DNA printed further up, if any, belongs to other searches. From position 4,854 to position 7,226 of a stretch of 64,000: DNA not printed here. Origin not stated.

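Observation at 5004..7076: Cytidylyltransferase fused to a HemL-like class III aminotransferase inside the nonulosonic acid cluster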

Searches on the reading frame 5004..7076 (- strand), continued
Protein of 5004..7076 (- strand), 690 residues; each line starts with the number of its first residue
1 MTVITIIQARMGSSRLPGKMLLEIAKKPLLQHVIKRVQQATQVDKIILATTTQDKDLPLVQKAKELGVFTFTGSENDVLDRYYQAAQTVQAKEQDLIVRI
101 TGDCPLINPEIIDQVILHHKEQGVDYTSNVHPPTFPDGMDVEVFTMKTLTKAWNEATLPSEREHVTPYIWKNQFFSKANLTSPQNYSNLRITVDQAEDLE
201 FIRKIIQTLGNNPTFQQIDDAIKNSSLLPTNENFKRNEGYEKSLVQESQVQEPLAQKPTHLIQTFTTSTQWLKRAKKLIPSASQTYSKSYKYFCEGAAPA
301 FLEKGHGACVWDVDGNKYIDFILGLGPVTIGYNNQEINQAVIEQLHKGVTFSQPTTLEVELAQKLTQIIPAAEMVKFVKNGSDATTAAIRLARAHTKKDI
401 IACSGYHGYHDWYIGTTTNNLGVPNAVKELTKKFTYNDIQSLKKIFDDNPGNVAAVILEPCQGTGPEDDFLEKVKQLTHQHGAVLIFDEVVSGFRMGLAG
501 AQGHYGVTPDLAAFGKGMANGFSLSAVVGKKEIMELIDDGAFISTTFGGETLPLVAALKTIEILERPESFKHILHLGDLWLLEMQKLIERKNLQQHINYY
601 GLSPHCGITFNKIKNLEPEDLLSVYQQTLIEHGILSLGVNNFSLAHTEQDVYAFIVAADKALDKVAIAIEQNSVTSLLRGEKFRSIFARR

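Call 28: find_related_loci(query=A1, collection=genome_contigs, flank=10000)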
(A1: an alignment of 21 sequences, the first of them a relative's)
Query A1 (690 aa) in genome_contigs; peptide patterns used: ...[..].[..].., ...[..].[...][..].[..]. (x = any residue, [..] = any of these).
600 stretches matched a pattern (row limit reached: there are more); 585 encode a relative of the query (tblastn E <= 1e-3); the best 80 are kept; 80 distinct loci.
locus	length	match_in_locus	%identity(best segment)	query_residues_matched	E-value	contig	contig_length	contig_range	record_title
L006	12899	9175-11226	57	1-690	0e+0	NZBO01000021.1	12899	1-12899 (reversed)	MAG: archaeon isolate ARS1334 81337, whole genome shotgun sequence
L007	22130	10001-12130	55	1-690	0e+0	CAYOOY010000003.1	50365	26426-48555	MAG TPA_asm: uncultured Methanosarcinales archaeon isolate binchicken_co141_64 genome assembly, contig: NODE_2911_length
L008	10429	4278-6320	46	3-689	0e+0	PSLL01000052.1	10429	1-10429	MAG: Candidatus Dadabacteria bacterium isolate ERB_12_1 NODE_1871_length_10429_cov_4.656063, whole genome shotgun sequen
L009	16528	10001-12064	44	1-689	0e+0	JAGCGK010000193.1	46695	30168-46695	MAG: Clostridiales bacterium isolate RGIG9768 Yak_Omasum-5__c1103361, whole genome shotgun sequence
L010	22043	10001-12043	45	3-690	0e+0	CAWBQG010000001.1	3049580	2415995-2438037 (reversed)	MAG: uncultured Acidobacteriaceae bacterium isolate MFD01828.bin.1.38 genome assembly, contig: contig_12963, whole genom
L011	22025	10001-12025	44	5-687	0e+0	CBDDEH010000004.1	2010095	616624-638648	MAG: Dehalococcoidia bacterium isolate ab2729b3-5e60-47ca-9461-4bcedbe27f68 genome assembly, contig: contig_4, whole gen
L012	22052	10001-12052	44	4-690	0e+0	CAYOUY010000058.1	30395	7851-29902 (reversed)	MAG TPA_asm: uncultured Acidobacteriaceae bacterium isolate SRP140028_co1_86 genome assembly, contig: k141_6985137, whol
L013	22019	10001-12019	44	6-687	0e+0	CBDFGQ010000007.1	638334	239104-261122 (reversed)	MAG: Dehalococcoidia bacterium isolate 3299a7fc-3b8b-4791-927a-3a74d6ed150b genome assembly, contig: contig_7, whole gen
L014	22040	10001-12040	45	4-689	0e+0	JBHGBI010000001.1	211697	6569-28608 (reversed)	MAG: Syntrophales bacterium isolate SBS.BIN.13 SBSBIN13_contig_1, whole genome shotgun sequence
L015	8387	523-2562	43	4-690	0e+0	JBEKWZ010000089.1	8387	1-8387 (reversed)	MAG: Candidatus Sulfotelmatobacter sp. isolate SPRUCE 63 SPRUCE_63_89, whole genome shotgun sequence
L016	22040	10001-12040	44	4-690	0e+0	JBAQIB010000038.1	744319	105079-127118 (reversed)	MAG: Terriglobales bacterium isolate MFD04995_ilm_asm_bin11 k127_71559, whole genome shotgun sequence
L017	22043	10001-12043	44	3-690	0e+0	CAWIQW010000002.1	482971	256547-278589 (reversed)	MAG: uncultured Acidobacteriaceae bacterium isolate MFD01689.bin.2.23 genome assembly, contig: contig_20024, whole genom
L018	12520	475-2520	43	3-690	0e+0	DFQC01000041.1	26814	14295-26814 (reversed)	MAG TPA_asm: Anaerolineales bacterium UBA3499 UBA3499_contig_14714, whole genome shotgun sequence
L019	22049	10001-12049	43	3-690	0e+0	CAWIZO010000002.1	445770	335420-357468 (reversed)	MAG: Terriglobia bacterium isolate MFD00964.bin.1.268 genome assembly, contig: contig_113536, whole genome shotgun seque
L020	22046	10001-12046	44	1-689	0e+0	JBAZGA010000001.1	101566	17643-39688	MAG: Candidatus Omnitrophota bacterium isolate SO_2017_LW3_33 NODE_379_length_101566_cov_1.504569_LW162_2017, whole geno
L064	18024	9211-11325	37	3-687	2e-154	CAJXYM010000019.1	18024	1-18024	MAG TPA_asm: uncultured Flavobacteriales bacterium isolate SRR5620817_bin.29_MetaBAT_v2.12.1_MAG genome assembly, contig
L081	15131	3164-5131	37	1-651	2e-138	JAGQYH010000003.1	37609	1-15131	MAG: Bacteroidetes bacterium isolate HKST-UBA60 NODE_3_length_37609_cov_5.516466, whole genome shotgun sequence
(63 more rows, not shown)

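Call 46: search_protein_families(library=pfam, proteins=[L064:7646-8416:+, L064:8373-9167:+, L064:9202-11358:+, L064:11368-12090:+, L064:12343-13482:+, L064:13469-14434:+, L081:361-1254:+, L081:1306-2271:+, L081:2276-3127:+, L081:3146-5287:+], max_evalue=0.0001)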
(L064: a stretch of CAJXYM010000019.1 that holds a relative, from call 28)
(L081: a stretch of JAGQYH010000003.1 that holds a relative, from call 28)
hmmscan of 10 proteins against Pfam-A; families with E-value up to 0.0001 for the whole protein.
L064:7646-8416:+ (256 aa): 0 families

L064:8373-9167:+ (264 aa): 0 families

L064:9202-11358:+ (718 aa): 2 families
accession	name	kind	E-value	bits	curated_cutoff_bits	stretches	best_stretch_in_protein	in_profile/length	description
PF00202.27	Aminotran_3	-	1.9e-46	159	30.5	1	301-612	7-333/403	Aminotransferase class-III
PF02348.25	CTP_transf_3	-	2e-25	90.3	22.6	1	6-208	2-205/217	Cytidylyltransferase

L064:11368-12090:+ (240 aa): 6 families
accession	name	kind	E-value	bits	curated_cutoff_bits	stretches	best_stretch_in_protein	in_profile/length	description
PF13649.12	Methyltransf_25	-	1e-08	36.2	27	1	45-121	1-78/97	Methyltransferase domain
PF13847.12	Methyltransf_31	-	8.2e-08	32.5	27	1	40-117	2-84/145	Methyltransferase domain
PF08242.18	Methyltransf_12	-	7.3e-06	27.1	30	1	46-128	1-86/98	Methyltransferase domain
PF00398.26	RrnaAD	-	1e-05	25.3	24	1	19-104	12-92/263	Ribosomal RNA adenine dimethylase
PF08241.18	Methyltransf_11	-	1.3e-05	26.2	21.2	1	46-127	1-80/95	Methyltransferase domain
PF13489.12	Methyltransf_23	-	3.9e-05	23.9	27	1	24-134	7-108/164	Methyltransferase domain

L064:12343-13482:+ (379 aa): 2 families
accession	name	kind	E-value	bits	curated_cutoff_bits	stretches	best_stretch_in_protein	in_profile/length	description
PF04055.27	Radical_SAM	-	9.8e-18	65.3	29.5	1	112-245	3-138/166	Radical SAM superfamily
PF13186.11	SPASM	-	1.7e-07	31.8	21.5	1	309-376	1-66/67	Iron-sulfur cluster-binding domain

L064:13469-14434:+ (321 aa): 3 families
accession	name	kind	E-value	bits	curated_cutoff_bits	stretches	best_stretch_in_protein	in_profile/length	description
PF22725.1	GFO_IDH_MocA_C3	-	4.9e-11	43.1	27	1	128-231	11-115/124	GFO/IDH/MocA C-terminal domain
PF02894.22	GFO_IDH_MocA_C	-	7.9e-06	26.3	22.9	1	129-214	8-95/218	Oxidoreductase family, C-terminal alpha/beta domain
PF01408.29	GFO_IDH_MocA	-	3e-05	25.1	24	1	43-95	54-102/120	Oxidoreductase family, NAD-binding Rossmann fold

L081:361-1254:+ (297 aa): 1 family
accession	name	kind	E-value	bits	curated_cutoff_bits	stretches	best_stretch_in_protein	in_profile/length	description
PF03102.20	NeuB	-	9.4e-81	271.2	22.1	1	37-273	1-241/241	NeuB family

L081:1306-2271:+ (321 aa): 0 families

L081:2276-3127:+ (283 aa): 1 family
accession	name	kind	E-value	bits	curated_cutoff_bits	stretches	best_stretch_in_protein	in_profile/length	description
PF05721.19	PhyH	-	3.2e-09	37.8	22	1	8-203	1-204/213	Phytanoyl-CoA dioxygenase (PhyH)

L081:3146-5287:+ (713 aa): 3 families
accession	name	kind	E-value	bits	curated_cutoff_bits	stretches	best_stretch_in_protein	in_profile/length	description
PF00202.27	Aminotran_3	-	4e-55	187.6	30.5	1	309-607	8-339/403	Aminotransferase class-III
PF02348.25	CTP_transf_3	-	4.5e-26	92.4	22.6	1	12-222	3-206/217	Cytidylyltransferase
PF00155.27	Aminotran_1_2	-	8.8e-05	22.3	19.7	0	448-604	127-299/361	Aminotransferase class I and II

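Call 47: find_homologous_proteins(query=L064:9202-11355:+, max_evalue=1e-20)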
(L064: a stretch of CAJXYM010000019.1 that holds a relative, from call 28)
Query L064:9202-11355:+ (718 aa): 5986 proteins with E <= 1e-20 among 8000 candidates; the best 120 are listed.
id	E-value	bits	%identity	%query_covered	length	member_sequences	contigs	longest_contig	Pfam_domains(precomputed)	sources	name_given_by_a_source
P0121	0.0e+0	1662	100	100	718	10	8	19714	PF00202.28,PF02348.26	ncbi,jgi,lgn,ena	-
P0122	0.0e+0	1330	78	100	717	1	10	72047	PF00202.28,PF02348.26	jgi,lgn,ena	jgi:glutamate-1-semialdehyde aminotransferase/spore coat polysaccharide biosynthesis protein SpsF (c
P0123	0.0e+0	1327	78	100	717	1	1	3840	PF00202.28,PF02348.26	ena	-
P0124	0.0e+0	1322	79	100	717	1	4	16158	PF00202.28,PF02348.26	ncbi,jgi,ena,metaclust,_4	metaclust:\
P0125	0.0e+0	1321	79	100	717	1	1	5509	PF00202.28,PF02348.26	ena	-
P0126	0.0e+0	1316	77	100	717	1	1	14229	PF00202.28,PF02348.26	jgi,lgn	jgi:glutamate-1-semialdehyde aminotransferase/spore coat polysaccharide biosynthesis protein SpsF (c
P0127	0.0e+0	1315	77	100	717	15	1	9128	PF00202.28,PF02348.26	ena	-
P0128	0.0e+0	1216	73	100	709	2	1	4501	PF00202.28,PF02348.26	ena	-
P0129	0.0e+0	1207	73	100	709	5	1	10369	PF00202.28,PF02348.26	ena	-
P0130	0.0e+0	1205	73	100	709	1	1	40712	PF00202.28,PF02348.26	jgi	jgi:glutamate-1-semialdehyde-2,1-aminomutase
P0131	0.0e+0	1193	73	100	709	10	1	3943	PF00202.28,PF02348.26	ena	-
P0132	0.0e+0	1148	68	100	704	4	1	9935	PF00202.28,PF02348.26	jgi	-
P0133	0.0e+0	1112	68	98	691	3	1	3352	PF00202.28,PF02348.26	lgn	-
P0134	0.0e+0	1105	67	99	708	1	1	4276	PF00202.28,PF02348.26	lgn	-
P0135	0.0e+0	1101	66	99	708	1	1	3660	PF00202.28,PF12804.14,PF02348.26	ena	-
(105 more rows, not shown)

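Call 75: predict_structure(alignment_id=A1)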
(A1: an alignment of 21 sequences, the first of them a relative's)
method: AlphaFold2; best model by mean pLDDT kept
length: 690 residues; sequences in the alignment: 21
mean_pLDDT: 89.1   pTM: 0.63
mean pLDDT of the five models: 89.1, 88.5, 88.3, 87.4, 87.1
residues with pLDDT >= 90: 436; 70-90: 207; 50-70: 34; < 50: 13
segments of 3 or more residues with pLDDT < 50: 249-261
pLDDT, mean of each block of 10 residues (from residue 1): 95 83 90 95 97 91 95 91 94 97 92 97 95 89 97 88 91 93 86 88 87 85 67 71 68 41 77 88 65 87 93 92 84 96 94 90 97 95 90 96 76 74 86 93 98 95 88 98 96 88 95 94 95 96 85 97 94 94 95 91 85 93 95 90 94 96 97 93 75
secondary structure, 60 per line:
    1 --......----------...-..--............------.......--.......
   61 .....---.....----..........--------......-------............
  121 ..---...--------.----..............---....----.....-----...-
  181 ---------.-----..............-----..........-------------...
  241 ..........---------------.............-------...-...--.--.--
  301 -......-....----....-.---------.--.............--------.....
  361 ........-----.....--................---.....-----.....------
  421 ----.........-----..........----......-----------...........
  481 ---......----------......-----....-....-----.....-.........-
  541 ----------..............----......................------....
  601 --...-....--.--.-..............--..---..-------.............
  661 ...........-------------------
elements in order: E3-8 H29-38 E45-51 H54-65 E69-73 H78-87 E96-101 H109-122 E126-128 E142-145 H146-155 H159-162 H167-171 E177-179 H196-209 H215-224 H238-250 H266-278 E302-307 E309-312 E317-320 H335-347 H356-368 E374-378 H381-396 E400-404 H410-414 H425-430 E431-433 H439-448 E453-458 H470-480 E484-489 H500-505 E511-514 H516-519 E525-529 H531-539 H551-564 H569-590 E597-600 E607-610 H618-631 H648-671

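Call 78: fold_search(model_id=the predicted structure, library=pdb)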
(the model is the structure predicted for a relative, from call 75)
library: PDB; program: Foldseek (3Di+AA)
matches with E <= 10: 1813; with E <= 0.001: 1364
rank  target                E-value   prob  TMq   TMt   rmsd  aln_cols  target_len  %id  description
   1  2hoz_A                5.0e-36  1.00  0.54  0.85   2.8       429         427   31  Inter-subunit signaling in GSAM (released 2006-08-22)
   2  3k28_B                1.2e-35  1.00  0.55  0.88   3.2       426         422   30  Crystal Structure of a glutamate-1-semialdehyde aminotransferase from Bacillus anthracis with bound Pyridoxal 5'Phosph (released 2010-01-19)
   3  3bs8                  1.8e-35  1.00  0.54  0.85   3.4       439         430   30  Crystal structure of Glutamate 1-Semialdehyde Aminotransferase complexed with pyridoxamine-5'-phosphate From Bacillus su (released 2008-12-23)
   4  2hoz_B                2.3e-35  1.00  0.54  0.87   2.6       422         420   30  Inter-subunit signaling in GSAM (released 2006-08-22)
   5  3fqa_A                2.5e-35  1.00  0.54  0.86   2.7       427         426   31  Gabaculien complex of gabaculine resistant GSAM version (released 2009-11-24)
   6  5hdm_A                3.2e-35  1.00  0.54  0.86   2.7       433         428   29  Crystal structure of Arabidopsis thaliana glutamate-1-semialdehyde-2,1-aminomutase (released 2016-06-15)
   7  3k28_D                4.6e-35  1.00  0.54  0.87   2.7       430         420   30  Crystal Structure of a glutamate-1-semialdehyde aminotransferase from Bacillus anthracis with bound Pyridoxal 5'Phosph (released 2010-01-19)
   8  3fq8_A                5.8e-35  1.00  0.53  0.85   2.8       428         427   30  M248I mutant of GSAM (released 2009-11-24)
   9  2hoy_A                5.8e-35  1.00  0.52  0.87   2.6       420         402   30  Inter-subunit signaling in GSAM (released 2006-08-22)
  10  3l44_A                1.1e-34  1.00  0.55  0.88   3.1       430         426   30  Crystal structure of Bacillus anthracis HemL-1, glutamate semialdehyde aminotransferase (released 2010-01-19)
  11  3k28_A                1.6e-34  1.00  0.54  0.87   3.1       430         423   30  Crystal Structure of a glutamate-1-semialdehyde aminotransferase from Bacillus anthracis with bound Pyridoxal 5'Phosph (released 2010-01-19)
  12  6w80                  2.9e-34  1.00  0.52  0.82   3.6       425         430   30  Crystal structure of Glutamate-1-semialdehyde 2,1-aminomutase from Stenotrophomonas maltophilia K279a in complex with PL (released 2020-04-08)
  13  2gsa_A                3.9e-34  1.00  0.53  0.84   3.4       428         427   31  CRYSTAL STRUCTURE OF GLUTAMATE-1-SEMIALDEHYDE AMINOMUTASE (AMINOTRANSFERASE, WILD-TYPE FORM) (released 1998-03-04)
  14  5i92_B                3.9e-34  1.00  0.52  0.83   3.5       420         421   30  Crystal structure of Glutamate-1-semialdehyde 2,1- aminomutase (GSA) from Pseudomonas aeruginosa (released 2016-03-23)
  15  5i92_D                5.3e-34  1.00  0.52  0.83   3.4       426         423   30  Crystal structure of Glutamate-1-semialdehyde 2,1- aminomutase (GSA) from Pseudomonas aeruginosa (released 2016-03-23)
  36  2cfb                  5.1e-31  1.00  0.46  0.87   2.8       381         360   32  Glutamate-1-semialdehyde 2,1-Aminomutase from Thermosynechococcus elongatus (released 2006-03-29)
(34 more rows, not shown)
